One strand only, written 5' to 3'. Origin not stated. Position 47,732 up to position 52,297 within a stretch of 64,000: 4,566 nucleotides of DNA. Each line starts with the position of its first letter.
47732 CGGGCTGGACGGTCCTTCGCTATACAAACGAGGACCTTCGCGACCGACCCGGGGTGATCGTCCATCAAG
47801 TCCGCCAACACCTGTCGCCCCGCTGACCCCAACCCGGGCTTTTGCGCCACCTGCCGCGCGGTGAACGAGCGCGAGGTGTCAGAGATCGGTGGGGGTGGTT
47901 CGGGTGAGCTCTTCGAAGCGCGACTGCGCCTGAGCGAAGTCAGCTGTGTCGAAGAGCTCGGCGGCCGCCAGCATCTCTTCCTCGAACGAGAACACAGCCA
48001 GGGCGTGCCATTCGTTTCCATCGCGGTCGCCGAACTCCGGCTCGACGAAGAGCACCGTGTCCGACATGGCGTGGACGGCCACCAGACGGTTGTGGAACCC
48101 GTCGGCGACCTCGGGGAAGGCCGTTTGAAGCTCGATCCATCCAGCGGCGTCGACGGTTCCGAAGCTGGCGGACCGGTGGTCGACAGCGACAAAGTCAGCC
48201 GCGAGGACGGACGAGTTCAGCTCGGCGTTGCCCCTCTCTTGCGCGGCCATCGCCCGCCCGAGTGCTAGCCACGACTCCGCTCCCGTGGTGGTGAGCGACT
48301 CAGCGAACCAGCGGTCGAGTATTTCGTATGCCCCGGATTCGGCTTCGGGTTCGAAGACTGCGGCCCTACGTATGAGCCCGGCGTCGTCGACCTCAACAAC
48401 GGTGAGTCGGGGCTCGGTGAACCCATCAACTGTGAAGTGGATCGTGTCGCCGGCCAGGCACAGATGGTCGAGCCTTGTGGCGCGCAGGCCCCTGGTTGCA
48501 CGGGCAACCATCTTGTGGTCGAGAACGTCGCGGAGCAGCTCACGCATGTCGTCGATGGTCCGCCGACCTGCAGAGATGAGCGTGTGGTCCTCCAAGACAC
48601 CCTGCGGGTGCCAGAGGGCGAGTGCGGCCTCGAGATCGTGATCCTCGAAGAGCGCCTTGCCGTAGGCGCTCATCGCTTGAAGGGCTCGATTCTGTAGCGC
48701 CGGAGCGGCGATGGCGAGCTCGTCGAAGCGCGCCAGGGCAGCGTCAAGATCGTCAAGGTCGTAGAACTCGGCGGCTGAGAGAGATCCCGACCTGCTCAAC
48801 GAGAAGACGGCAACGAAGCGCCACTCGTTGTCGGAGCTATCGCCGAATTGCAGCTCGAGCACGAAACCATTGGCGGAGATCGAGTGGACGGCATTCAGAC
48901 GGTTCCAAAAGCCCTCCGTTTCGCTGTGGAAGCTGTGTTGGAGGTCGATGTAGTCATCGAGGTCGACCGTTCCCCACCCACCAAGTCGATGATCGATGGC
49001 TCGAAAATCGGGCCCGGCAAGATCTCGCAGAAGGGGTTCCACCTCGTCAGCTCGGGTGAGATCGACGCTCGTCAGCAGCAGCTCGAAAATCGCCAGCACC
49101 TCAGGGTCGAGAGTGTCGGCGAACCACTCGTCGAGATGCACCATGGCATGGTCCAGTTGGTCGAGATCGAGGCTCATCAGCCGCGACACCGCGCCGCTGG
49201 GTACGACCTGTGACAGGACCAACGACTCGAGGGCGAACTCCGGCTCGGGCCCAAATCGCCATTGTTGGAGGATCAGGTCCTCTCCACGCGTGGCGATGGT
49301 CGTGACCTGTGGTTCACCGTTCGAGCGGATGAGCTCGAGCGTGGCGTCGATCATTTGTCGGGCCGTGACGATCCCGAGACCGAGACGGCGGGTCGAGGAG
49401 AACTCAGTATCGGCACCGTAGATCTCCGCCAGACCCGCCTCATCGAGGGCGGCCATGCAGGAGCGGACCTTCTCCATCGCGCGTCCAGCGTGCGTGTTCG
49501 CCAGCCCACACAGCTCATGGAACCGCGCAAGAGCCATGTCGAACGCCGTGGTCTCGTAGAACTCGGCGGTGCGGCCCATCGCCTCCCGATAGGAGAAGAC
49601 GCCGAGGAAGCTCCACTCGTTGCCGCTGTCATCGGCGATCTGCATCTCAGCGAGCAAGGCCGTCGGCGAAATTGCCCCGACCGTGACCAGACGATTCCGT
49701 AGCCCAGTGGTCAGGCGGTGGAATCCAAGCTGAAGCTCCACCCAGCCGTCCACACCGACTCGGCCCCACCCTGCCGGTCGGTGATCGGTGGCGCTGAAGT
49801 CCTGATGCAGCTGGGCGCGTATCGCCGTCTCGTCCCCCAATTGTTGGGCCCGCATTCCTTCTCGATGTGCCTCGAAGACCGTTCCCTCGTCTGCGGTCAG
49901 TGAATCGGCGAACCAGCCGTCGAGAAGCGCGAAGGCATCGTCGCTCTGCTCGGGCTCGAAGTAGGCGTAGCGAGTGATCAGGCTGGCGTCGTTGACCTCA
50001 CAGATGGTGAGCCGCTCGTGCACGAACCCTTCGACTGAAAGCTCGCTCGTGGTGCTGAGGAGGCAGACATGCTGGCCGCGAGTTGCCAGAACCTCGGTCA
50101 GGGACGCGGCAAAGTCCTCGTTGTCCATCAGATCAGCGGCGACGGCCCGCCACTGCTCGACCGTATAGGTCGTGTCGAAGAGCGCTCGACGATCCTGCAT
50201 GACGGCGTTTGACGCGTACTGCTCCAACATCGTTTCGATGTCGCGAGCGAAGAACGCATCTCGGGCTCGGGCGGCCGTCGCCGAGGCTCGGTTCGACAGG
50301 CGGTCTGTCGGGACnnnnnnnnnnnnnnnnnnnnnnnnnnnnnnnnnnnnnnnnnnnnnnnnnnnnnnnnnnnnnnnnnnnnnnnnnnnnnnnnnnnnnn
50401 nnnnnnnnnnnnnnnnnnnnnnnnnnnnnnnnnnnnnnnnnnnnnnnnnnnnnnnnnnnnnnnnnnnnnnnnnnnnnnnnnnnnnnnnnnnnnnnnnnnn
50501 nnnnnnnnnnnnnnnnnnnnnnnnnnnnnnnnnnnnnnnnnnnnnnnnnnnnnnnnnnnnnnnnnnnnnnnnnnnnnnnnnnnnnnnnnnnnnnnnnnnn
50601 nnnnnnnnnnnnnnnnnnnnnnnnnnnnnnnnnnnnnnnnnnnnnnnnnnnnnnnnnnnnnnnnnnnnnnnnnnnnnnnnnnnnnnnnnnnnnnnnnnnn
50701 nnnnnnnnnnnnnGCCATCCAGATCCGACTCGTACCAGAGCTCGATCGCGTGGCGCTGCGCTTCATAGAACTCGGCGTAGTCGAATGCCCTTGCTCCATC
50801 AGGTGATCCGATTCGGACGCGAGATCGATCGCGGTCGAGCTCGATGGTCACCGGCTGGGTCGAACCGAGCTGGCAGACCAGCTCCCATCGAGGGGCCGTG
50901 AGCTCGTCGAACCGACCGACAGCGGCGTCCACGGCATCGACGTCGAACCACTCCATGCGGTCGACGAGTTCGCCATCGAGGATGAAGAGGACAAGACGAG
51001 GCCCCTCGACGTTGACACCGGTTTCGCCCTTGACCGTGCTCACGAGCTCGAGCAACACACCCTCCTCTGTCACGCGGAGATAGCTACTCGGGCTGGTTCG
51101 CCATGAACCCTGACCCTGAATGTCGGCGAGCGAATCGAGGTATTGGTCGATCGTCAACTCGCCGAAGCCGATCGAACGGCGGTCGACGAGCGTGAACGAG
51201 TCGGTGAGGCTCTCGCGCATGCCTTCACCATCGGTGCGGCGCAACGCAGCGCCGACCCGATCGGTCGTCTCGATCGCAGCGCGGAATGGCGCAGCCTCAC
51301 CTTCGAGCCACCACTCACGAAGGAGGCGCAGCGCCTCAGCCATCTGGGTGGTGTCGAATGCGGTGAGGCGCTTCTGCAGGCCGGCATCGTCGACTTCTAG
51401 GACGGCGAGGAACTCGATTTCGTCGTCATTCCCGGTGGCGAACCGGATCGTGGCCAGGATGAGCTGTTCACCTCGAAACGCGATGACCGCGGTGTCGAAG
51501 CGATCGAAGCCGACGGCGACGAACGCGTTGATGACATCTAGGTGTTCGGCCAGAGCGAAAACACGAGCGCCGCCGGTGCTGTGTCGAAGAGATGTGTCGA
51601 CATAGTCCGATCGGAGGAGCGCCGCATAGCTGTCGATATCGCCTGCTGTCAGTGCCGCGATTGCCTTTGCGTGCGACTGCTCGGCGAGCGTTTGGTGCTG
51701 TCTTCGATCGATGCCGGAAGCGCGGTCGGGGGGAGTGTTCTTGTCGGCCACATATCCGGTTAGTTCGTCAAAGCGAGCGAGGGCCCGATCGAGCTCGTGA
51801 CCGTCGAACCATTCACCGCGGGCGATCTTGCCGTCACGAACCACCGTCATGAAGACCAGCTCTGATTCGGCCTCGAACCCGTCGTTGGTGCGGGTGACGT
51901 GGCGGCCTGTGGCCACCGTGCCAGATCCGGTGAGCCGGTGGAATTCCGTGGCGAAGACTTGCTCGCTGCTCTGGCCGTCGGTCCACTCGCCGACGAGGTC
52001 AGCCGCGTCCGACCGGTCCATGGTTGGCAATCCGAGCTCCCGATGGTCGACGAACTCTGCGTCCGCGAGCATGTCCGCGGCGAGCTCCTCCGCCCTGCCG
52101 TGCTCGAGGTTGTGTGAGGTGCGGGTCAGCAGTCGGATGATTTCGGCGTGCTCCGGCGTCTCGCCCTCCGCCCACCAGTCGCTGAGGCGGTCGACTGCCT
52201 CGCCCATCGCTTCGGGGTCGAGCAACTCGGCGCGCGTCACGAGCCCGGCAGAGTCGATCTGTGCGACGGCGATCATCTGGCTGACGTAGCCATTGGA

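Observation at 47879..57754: Giant 3,291-aa protein: zinc ribbon, class III cyclase, STAND NTPase, TPR and a repeat array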

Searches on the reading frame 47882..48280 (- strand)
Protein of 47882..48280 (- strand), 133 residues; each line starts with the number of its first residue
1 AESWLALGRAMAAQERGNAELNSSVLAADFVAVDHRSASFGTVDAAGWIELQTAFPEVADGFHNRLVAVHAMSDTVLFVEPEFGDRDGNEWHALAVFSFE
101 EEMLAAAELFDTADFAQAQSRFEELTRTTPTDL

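Call 79: search_protein_families(library=pfam, proteins=[window:47882-48280:-], max_evalue=0.05)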
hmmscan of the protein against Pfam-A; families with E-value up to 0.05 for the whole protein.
window:47882-48280:- (133 aa): 0 families

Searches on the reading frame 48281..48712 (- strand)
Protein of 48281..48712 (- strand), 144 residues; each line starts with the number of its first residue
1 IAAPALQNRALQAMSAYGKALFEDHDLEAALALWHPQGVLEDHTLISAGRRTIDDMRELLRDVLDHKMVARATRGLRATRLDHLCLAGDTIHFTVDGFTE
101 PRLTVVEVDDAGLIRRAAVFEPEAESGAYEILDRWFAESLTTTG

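Call 79: search_protein_families(library=pfam, proteins=[window:48281-48712:-], max_evalue=0.05)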
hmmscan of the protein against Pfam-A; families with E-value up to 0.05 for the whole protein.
window:48281-48712:- (144 aa): 1 family
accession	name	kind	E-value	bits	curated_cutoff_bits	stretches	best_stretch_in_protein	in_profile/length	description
PF12680.13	SnoaL_2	-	0.00049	21.1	27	1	21-72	7-49/102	SnoaL-like domain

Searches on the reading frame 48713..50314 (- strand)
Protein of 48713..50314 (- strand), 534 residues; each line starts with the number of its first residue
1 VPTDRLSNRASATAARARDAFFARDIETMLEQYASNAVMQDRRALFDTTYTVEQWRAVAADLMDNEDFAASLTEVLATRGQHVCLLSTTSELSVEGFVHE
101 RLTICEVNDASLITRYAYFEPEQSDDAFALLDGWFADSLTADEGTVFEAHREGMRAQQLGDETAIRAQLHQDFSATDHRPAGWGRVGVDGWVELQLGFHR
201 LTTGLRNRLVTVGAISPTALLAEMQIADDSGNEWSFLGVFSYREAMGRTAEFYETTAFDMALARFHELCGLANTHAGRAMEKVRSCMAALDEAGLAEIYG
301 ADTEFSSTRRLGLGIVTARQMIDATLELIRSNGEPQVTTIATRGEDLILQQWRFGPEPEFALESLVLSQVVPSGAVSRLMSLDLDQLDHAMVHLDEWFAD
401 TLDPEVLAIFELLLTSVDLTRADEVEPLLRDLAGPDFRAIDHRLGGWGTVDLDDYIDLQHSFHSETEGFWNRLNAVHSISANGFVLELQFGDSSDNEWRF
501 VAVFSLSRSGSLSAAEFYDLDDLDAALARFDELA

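Call 33: predict_structure(alignment_id=A1)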
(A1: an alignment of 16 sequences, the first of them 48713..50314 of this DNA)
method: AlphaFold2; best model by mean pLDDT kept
length: 534 residues; sequences in the alignment: 16
mean_pLDDT: 89.0   pTM: 0.69
mean pLDDT of the five models: 89.0, 87.9, 87.1, 86.9, 86.8
residues with pLDDT >= 90: 311; 70-90: 200; 50-70: 20; < 50: 3
segments of 3 or more residues with pLDDT < 50: 1-3
pLDDT, mean of each block of 10 residues (from residue 1): 68 93 92 95 91 89 77 91 94 78 94 96 94 93 93 94 96 88 89 94 91 91 93 93 91 89 79 80 84 89 85 67 85 83 94 77 91 92 93 95 92 89 87 93 91 93 87 92 93 87 92 93 89 84
secondary structure, 60 per line:
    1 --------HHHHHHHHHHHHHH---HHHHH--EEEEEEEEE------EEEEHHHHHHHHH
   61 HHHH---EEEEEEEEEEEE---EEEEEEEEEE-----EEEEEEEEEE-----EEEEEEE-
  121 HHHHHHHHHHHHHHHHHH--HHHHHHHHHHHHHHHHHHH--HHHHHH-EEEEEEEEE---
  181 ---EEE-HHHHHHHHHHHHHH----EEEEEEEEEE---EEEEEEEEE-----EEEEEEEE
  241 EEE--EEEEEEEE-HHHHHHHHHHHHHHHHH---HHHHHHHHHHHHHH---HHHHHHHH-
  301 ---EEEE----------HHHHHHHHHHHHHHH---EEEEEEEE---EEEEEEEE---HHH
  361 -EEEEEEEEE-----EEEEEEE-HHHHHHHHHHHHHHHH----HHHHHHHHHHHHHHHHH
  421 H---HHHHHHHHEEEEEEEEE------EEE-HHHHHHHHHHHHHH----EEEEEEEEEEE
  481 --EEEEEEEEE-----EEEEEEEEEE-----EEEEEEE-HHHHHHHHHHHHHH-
elements in order: H9-22 H26-30 E33-41 E48-51 H52-64 E68-79 E83-92 E98-107 E113-119 H121-138 H141-159 H162-167 E169-177 E184-186 H188-201 E206-215 E219-227 E233-243 E246-253 H255-271 H275-288 H292-299 E304-307 H318-332 E336-343 E347-354 E362-370 E376-382 H384-399 H404-421 H425-432 E433-441 E448-450 H452-465 E470-480 E483-491 E497-506 E512-518 H520-533

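Call 35: fold_search(model_id=the predicted structure, library=pdb)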
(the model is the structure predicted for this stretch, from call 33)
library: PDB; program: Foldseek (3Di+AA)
matches with E <= 10: 1258; with E <= 0.001: 502
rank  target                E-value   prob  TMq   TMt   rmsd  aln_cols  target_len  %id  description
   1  3rga                  2.3e-11  1.00  0.22  0.38  12.2       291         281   13  Crystal structure of epoxide hydrolase for polyether lasalocid A biosynthesis (released 2012-03-07)
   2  4rzm_B                2.7e-11  1.00  0.21  0.36  11.9       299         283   13  Crystal structure of the Lsd19-lasalocid A complex (released 2015-01-21)
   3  9kw6_B                3.5e-11  1.00  0.22  0.39  12.2       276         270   12  Polyether epoxide hydrolase MonBI-MonBII complex (released 2025-12-10)
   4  9kw8_B                3.9e-11  1.00  0.21  0.38  11.7       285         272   12  Polyether epoxide hydrolase MonBI-MonBII complex with product analogue (released 2025-12-10)
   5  9kw8_A                5.2e-11  1.00  0.21  0.38  11.9       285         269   12  Polyether epoxide hydrolase MonBI-MonBII complex with product analogue (released 2025-12-10)
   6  9kw6_C                5.8e-11  1.00  0.23  0.40  11.7       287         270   12  Polyether epoxide hydrolase MonBI-MonBII complex (released 2025-12-10)
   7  4rzm_A                6.9e-11  1.00  0.22  0.39  11.8       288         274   13  Crystal structure of the Lsd19-lasalocid A complex (released 2015-01-21)
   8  9kw6_A                9.2e-11  1.00  0.22  0.38  12.1       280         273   12  Polyether epoxide hydrolase MonBI-MonBII complex (released 2025-12-10)
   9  9kw8_C                2.6e-10  1.00  0.22  0.40  11.6       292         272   12  Polyether epoxide hydrolase MonBI-MonBII complex with product analogue (released 2025-12-10)
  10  9kw6_D                3.3e-10  1.00  0.22  0.40  12.0       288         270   12  Polyether epoxide hydrolase MonBI-MonBII complex (released 2025-12-10)
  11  7c5y_B                8.6e-09  1.00  0.16  0.17  27.6       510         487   10  Crystal structure of the iota-carbonic anhydrase from eukaryotic microalga complexed with iodide (released 2021-04-28)
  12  7c5x_B                1.4e-08  1.00  0.17  0.18  28.9       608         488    8  Crystal structure of the iota-carbonic anhydrase from eukaryotic microalga complexed with bicarbonate (released 2021-04-28)
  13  7c5x_A                7.2e-08  1.00  0.17  0.18  33.3       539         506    8  Crystal structure of the iota-carbonic anhydrase from eukaryotic microalga complexed with bicarbonate (released 2021-04-28)
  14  6uae_D                1.5e-06  1.00  0.19  0.76   2.7       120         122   20  Ketosteroid isomerase (C. testosteroni) with truncated & designed loop for precise positioning of a catalytic E38 (released 2020-09-16)
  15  6uae_A                1.6e-06  1.00  0.18  0.71   3.5       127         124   19  Ketosteroid isomerase (C. testosteroni) with truncated & designed loop for precise positioning of a catalytic E38 (released 2020-09-16)
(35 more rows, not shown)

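Call 37: search_protein_families(library=padloc, proteins=[window:48713-50314:-], max_evalue=0.01)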
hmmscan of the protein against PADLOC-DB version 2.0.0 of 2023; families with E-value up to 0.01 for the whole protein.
window:48713-50314:- (534 aa): 0 families

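Call 43: search_protein_representatives(alignment_id=A1)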
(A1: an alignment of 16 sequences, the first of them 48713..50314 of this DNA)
Query: 16 sequences, 544 profile positions. Proteins with E-value up to 0.001 (for the whole library): 4372; up to 1e-10: 3133; up to 1e-30: 1525. The best 150 are listed.
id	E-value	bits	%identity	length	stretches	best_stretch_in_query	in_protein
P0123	0.0e+00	4832.2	-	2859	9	3-544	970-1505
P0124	0.0e+00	3873.3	-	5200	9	1-544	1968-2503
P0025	0.0e+00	3374.7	-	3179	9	3-544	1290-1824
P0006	0.0e+00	2899.4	-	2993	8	5-544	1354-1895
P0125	0.0e+00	2739.9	-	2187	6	3-544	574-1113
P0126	0.0e+00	2615.0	-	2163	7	1-544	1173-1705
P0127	0.0e+00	2584.2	-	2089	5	6-544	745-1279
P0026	0.0e+00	2505.7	-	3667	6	1-544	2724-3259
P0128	0.0e+00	2281.8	-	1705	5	1-544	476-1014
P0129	0.0e+00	1995.8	-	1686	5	2-544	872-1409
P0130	0.0e+00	1952.6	-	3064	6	1-544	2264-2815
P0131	0.0e+00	1949.1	-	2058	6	5-544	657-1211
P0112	0.0e+00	1809.7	-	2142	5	6-544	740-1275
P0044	0.0e+00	1778.9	-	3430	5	4-544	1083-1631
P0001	0.0e+00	1701.2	-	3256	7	1-544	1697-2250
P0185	2.0e-282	953.8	-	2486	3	4-544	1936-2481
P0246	1.0e-208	710.5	-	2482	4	5-544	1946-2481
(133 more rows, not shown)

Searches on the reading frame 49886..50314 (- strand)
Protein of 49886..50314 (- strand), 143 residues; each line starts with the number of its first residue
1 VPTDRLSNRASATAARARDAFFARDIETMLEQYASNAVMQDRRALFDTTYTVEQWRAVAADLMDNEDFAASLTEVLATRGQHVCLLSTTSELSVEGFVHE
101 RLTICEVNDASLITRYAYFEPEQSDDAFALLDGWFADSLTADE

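Call 78: search_protein_families(library=pfam, proteins=[window:49886-50314:-], max_evalue=0.05)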
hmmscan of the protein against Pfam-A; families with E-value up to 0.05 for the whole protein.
window:49886-50314:- (143 aa): 1 family
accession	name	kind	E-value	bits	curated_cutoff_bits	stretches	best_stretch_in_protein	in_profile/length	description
PF12680.13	SnoaL_2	-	0.0075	17.3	27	1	16-89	3-73/102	SnoaL-like domain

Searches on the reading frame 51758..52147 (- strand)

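Call 78: search_protein_families(library=pfam, proteins=[window:51758-52147:-], max_evalue=0.05)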
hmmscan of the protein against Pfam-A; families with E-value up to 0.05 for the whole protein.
window:51758-52147:- (130 aa): 2 families
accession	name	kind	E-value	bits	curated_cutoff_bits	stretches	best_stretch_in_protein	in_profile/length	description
PF12680.13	SnoaL_2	-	0.022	15.8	27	1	14-110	8-101/102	SnoaL-like domain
PF07964.16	Red1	-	0.037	12.8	25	1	10-99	271-366/754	Rec10 / Red1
